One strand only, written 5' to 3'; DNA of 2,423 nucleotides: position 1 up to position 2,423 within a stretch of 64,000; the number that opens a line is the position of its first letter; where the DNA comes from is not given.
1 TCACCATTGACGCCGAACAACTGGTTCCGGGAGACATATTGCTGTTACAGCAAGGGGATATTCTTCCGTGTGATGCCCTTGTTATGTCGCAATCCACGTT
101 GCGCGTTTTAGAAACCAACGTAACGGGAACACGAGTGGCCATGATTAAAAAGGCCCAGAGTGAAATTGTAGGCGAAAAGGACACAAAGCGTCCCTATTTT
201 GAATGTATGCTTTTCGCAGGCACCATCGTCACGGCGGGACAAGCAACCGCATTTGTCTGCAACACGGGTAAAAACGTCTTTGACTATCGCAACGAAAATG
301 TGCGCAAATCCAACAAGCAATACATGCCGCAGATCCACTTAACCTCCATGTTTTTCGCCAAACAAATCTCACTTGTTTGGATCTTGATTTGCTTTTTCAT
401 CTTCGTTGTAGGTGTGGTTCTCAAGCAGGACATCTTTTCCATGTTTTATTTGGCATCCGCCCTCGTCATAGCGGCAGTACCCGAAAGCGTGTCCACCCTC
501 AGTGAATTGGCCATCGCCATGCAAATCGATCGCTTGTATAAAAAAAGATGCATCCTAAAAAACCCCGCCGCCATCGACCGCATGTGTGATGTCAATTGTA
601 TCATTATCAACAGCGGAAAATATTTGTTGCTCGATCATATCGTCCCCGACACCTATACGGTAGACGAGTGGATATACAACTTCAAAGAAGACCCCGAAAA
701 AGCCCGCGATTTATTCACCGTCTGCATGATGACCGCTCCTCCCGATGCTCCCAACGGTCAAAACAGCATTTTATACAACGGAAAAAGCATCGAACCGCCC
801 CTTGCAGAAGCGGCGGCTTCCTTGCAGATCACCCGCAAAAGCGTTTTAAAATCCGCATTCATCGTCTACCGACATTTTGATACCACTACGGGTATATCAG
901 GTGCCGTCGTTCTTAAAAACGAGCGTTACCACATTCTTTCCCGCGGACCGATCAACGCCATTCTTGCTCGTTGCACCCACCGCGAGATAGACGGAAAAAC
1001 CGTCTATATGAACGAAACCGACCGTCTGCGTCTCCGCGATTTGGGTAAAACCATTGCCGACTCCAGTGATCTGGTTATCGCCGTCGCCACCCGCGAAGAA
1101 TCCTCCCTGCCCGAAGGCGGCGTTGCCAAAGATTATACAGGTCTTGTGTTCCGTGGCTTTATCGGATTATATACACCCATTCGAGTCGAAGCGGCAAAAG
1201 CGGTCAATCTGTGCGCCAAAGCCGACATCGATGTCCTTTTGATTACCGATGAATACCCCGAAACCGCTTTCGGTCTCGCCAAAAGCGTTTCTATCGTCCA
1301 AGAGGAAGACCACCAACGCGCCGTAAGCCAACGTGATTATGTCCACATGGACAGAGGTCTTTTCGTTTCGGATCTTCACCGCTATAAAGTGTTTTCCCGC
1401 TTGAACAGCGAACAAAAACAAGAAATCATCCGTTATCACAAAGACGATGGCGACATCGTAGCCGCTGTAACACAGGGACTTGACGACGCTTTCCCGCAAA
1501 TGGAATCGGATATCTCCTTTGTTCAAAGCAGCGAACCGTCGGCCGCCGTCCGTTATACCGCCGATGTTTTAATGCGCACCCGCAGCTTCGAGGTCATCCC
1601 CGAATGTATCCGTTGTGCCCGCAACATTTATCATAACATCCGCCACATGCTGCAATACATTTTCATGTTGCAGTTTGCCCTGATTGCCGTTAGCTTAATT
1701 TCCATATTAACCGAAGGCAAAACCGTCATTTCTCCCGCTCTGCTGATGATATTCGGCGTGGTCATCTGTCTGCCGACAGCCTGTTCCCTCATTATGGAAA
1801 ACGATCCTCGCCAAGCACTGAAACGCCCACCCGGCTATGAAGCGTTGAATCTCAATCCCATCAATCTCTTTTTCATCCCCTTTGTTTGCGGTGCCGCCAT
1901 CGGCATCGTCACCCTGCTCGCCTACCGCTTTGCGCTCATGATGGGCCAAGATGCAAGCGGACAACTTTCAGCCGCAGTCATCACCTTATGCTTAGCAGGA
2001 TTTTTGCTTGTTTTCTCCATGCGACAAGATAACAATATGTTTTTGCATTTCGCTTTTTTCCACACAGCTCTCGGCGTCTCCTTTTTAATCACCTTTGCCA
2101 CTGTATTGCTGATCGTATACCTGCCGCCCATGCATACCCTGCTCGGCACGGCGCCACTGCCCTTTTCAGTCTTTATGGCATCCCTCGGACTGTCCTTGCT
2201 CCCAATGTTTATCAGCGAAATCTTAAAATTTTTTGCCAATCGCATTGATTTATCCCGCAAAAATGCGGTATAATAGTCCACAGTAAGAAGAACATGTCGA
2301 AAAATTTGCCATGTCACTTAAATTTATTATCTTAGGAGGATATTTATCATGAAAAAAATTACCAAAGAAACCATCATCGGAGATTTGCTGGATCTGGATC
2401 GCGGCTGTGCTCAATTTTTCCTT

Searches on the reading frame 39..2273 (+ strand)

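Call 36: search_protein_families(library=pfam, proteins=[window:39-2273:+], max_evalue=1e-8)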
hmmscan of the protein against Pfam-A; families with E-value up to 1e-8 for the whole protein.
window:39-2273:+ (744 aa): 2 families
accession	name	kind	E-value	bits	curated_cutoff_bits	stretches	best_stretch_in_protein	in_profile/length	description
PF00122.25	E1-E2_ATPase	-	1.1e-17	64.6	28.1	1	2-169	30-181/181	E1-E2 ATPase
PF00689.26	Cation_ATPase_C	-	2.2e-17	63.8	27.3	1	563-732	3-175/175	Cation transporting ATPase, C-terminus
